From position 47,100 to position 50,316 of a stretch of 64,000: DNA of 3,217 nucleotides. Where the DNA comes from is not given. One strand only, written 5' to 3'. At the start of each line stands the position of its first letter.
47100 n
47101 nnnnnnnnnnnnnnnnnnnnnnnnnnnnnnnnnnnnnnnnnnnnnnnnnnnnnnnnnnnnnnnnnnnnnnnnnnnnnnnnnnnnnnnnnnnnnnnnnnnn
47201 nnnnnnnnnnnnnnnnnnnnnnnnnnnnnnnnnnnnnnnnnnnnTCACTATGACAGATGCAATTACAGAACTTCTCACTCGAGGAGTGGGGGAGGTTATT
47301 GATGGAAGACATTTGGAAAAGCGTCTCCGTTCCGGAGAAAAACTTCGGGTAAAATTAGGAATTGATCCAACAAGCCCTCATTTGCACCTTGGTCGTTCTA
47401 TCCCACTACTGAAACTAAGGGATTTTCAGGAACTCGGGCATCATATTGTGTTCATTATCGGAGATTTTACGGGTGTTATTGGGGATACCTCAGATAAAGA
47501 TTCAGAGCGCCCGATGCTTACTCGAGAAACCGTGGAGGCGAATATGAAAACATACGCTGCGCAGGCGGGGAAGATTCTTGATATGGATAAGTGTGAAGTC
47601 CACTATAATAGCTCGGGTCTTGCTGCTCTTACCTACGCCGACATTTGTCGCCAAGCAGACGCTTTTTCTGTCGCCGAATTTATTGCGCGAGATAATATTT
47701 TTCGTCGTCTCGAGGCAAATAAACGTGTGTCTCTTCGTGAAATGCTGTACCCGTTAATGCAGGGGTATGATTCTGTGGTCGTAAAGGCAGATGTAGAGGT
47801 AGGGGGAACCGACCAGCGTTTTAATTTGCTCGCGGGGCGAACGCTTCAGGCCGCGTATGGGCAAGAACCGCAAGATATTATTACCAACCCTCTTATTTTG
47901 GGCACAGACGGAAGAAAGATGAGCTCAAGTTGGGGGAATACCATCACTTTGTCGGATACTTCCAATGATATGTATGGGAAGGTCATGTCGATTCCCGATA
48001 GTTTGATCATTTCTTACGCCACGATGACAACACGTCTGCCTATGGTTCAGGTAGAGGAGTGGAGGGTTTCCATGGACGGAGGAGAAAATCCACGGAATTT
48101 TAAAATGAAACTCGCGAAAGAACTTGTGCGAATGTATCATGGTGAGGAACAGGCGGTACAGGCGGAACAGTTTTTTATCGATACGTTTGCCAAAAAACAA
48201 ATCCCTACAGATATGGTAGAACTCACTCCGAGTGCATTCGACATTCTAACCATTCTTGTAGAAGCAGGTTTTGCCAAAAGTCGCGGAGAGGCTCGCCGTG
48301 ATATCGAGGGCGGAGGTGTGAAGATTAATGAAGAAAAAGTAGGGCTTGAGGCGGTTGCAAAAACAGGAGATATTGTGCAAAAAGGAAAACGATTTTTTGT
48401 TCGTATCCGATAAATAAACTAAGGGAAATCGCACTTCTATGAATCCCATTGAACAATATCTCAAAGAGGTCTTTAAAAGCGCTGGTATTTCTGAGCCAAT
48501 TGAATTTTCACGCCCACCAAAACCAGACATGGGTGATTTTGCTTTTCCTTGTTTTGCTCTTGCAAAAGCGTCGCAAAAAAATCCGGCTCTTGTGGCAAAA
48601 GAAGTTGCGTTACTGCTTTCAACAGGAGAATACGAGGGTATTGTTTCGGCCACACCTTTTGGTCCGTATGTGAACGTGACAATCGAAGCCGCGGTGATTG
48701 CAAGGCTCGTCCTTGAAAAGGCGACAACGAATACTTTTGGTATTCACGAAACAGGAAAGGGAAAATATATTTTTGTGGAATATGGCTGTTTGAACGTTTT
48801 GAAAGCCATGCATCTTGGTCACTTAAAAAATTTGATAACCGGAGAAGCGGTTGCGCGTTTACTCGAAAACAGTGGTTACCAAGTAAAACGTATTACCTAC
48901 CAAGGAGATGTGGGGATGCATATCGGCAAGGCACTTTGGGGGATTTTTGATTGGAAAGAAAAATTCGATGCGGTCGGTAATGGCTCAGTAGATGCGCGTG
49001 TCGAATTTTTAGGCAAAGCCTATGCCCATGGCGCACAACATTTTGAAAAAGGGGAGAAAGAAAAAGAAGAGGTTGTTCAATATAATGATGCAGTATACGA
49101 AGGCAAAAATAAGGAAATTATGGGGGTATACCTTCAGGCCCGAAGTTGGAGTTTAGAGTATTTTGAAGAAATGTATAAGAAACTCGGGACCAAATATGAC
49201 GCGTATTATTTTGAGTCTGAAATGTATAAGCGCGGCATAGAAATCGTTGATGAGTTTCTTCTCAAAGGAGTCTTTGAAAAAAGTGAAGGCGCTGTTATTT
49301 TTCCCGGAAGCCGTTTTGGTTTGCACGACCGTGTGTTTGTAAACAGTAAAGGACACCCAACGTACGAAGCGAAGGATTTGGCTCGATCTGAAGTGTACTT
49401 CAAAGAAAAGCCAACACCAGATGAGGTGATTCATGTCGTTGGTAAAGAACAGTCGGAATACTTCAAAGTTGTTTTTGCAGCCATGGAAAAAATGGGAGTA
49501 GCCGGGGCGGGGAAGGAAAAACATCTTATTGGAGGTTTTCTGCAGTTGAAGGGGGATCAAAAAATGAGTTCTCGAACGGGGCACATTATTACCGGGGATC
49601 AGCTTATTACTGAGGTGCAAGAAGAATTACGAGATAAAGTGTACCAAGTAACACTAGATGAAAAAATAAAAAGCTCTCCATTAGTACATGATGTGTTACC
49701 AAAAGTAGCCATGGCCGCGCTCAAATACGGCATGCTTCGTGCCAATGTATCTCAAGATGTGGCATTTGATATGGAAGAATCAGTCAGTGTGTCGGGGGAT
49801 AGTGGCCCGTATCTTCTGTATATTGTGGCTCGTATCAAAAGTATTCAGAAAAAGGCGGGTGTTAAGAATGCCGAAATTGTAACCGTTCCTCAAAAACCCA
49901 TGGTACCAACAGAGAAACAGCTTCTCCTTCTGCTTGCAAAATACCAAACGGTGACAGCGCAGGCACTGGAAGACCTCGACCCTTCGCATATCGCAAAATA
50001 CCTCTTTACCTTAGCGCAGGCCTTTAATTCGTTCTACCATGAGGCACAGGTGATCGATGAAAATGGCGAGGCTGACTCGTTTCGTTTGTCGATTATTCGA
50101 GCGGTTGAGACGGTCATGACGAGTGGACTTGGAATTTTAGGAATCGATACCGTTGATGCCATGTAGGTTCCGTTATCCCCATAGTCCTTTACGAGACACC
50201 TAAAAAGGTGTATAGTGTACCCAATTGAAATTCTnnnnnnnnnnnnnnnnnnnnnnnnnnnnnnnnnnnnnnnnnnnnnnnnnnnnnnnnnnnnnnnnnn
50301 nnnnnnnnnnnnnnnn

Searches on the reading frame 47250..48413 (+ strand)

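Call 36: search_protein_families(library=pfam, proteins=[window:47250-48413:+], max_evalue=0.001)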
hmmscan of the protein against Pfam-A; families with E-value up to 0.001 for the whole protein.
window:47250-48413:+ (387 aa): 3 families
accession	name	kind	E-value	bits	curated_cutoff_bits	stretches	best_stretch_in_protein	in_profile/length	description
PF00579.31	tRNA-synt_1b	-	8.2e-69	232.6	21.1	1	29-313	3-291/292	tRNA synthetases class I (W and Y)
PF01479.30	S4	-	4e-09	36.5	22.8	1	334-375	5-47/48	S4 domain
PF22421.1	SYY_C-terminal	-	2.7e-08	34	27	1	316-365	7-54/83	Tyrosine--tRNA ligase SYY-like C-terminal domain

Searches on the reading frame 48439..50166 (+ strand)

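Call 36: search_protein_families(library=pfam, proteins=[window:48439-50166:+], max_evalue=0.001)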
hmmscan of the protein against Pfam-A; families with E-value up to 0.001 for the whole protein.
window:48439-50166:+ (575 aa): 4 families
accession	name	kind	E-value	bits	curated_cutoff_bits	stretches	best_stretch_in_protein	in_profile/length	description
PF00750.26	tRNA-synt_1d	-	6.2e-33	114.6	23.3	1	104-444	15-348/349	tRNA synthetases class I (R), catalytic domain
PF05746.21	DALR_1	-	2.7e-27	95.6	22.3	1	459-575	1-117/117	DALR anticodon binding domain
PF03485.21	Arg_tRNA_synt_N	-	2e-11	44.8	21.5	1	4-82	7-85/85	Arginyl tRNA synthetase N terminal domain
PF09334.17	tRNA-synt_1g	-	1e-05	24.9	20.1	0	320-396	275-348/391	tRNA synthetases class I (M)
